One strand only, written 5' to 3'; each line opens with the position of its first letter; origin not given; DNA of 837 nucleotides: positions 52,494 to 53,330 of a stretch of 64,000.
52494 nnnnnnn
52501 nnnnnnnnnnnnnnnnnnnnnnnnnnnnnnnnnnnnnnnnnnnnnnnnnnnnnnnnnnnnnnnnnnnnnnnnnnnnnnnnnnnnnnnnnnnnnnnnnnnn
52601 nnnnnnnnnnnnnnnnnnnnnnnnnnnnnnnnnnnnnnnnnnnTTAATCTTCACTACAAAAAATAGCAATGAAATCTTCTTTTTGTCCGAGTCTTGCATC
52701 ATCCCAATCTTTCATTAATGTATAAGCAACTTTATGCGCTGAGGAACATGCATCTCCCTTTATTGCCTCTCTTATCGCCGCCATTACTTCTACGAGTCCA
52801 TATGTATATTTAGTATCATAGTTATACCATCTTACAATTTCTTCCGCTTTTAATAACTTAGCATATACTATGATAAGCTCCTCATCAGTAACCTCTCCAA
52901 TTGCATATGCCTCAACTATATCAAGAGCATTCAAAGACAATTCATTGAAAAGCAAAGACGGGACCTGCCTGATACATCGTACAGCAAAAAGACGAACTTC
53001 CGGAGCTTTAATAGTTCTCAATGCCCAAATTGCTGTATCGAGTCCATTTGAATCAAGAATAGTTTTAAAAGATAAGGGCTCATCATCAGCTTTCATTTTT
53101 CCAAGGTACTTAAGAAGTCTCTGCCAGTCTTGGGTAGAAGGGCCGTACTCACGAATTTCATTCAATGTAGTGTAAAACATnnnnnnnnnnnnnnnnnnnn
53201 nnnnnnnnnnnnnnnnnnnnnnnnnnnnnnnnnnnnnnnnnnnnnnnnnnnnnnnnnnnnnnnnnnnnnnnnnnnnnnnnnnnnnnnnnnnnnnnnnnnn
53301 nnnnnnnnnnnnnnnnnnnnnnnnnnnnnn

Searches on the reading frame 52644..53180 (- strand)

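Call 16: search_protein_families(library=phrogs, proteins=[window:52644-53180:-], max_evalue=0.001)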
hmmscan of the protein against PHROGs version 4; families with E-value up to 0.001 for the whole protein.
window:52644-53180:- (178 aa): 1 family
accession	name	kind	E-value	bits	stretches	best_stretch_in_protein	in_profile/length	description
phrog_18326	-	unknown function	5.2e-28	99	1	1-154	2-160/203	-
